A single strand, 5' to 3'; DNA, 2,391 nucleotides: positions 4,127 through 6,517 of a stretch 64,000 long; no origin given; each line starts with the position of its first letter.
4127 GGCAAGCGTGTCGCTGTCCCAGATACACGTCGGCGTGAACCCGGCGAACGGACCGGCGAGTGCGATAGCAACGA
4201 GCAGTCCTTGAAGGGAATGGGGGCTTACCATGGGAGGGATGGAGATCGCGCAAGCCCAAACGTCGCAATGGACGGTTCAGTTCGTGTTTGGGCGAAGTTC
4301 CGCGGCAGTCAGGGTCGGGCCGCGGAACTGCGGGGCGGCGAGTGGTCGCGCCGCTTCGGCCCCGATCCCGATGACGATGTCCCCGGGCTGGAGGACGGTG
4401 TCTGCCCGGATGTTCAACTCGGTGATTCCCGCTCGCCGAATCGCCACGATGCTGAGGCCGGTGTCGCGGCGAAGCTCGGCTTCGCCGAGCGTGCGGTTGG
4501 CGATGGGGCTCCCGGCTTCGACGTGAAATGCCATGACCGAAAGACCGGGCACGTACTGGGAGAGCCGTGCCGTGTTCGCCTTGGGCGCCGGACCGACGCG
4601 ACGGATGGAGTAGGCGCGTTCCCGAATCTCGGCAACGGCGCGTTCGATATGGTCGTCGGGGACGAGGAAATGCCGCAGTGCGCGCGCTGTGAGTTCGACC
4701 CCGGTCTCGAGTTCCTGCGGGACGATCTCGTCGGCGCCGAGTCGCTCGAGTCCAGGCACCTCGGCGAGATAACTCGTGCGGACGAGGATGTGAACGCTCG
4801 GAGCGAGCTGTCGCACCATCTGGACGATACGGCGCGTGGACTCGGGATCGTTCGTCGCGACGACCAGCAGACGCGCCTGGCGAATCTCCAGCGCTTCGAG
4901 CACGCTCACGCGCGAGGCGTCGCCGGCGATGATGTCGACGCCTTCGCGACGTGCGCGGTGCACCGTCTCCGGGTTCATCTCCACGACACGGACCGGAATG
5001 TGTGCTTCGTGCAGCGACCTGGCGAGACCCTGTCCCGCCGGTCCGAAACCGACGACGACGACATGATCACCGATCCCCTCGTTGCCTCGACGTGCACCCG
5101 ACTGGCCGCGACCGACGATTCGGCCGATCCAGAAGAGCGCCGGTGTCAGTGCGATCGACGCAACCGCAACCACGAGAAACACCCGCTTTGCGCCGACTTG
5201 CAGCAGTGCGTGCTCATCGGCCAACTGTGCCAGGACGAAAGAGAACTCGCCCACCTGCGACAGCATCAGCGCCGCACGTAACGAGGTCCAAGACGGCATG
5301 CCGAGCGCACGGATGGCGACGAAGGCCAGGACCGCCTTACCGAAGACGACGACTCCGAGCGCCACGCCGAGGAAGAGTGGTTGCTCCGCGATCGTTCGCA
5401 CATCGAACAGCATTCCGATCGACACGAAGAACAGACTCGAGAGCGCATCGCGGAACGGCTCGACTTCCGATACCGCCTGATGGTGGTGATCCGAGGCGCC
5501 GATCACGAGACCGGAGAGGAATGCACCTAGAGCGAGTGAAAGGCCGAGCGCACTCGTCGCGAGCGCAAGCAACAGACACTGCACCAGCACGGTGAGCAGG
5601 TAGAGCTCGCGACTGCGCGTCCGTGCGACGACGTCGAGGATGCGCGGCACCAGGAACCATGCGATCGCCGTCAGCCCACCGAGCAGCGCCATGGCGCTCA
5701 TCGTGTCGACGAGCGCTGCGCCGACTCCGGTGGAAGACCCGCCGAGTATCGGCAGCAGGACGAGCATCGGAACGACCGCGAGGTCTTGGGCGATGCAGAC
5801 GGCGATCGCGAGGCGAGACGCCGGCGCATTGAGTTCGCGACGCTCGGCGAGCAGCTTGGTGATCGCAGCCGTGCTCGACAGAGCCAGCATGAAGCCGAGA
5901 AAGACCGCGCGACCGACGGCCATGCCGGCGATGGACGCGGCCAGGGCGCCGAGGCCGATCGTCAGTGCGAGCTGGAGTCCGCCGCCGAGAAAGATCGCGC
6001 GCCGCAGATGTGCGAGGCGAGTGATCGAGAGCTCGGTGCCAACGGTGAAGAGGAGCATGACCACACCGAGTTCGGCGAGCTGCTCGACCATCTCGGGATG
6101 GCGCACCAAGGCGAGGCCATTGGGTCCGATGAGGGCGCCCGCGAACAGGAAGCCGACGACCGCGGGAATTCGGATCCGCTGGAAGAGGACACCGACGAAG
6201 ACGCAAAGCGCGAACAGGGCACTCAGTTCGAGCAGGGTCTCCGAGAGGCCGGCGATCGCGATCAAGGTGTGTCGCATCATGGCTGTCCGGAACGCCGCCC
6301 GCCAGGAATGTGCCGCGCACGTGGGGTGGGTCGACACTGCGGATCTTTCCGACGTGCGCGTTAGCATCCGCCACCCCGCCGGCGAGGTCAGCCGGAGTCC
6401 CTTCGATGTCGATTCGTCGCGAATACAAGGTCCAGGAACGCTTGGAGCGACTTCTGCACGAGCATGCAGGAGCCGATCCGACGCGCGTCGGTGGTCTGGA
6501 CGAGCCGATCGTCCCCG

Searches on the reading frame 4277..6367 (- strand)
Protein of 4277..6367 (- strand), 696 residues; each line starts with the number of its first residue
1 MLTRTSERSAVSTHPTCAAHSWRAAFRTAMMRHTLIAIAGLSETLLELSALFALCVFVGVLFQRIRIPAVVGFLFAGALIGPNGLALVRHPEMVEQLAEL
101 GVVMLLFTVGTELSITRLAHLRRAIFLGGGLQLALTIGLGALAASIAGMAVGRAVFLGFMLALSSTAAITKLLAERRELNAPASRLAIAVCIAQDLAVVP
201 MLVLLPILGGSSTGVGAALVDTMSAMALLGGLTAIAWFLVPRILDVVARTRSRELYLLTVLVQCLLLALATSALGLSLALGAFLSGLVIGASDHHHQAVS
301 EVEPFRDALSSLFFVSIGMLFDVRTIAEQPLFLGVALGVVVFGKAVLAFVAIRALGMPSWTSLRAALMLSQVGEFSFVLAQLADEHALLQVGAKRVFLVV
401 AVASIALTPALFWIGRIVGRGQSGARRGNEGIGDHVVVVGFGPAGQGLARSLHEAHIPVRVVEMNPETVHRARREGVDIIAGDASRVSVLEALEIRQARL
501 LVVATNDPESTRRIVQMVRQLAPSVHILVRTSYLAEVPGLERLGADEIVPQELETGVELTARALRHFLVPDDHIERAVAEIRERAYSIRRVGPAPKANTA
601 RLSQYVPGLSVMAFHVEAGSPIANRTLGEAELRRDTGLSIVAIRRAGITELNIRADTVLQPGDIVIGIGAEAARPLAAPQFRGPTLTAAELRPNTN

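Call 66: search_protein_families(library=pfam, proteins=[window:4277-6367:-], max_evalue=0.00001)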
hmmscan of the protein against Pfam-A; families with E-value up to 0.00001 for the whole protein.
window:4277-6367:- (696 aa): 4 families
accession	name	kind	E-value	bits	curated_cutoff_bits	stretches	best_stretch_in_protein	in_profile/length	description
PF00999.27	Na_H_Exchanger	-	5.2e-52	177.4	26.2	1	55-413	4-375/375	Sodium/hydrogen exchanger, transmembrane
PF02254.24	TrkA_N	-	3.3e-28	98.8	23.8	1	436-549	1-114/116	TrkA-N domain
PF02080.26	TrkA_C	-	7.2e-11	42.3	27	1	612-666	2-55/71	TrkA-C domain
PF13241.12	NAD_binding_7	-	8.5e-06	26.7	22.1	0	433-521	7-85/104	Putative NAD(P)-binding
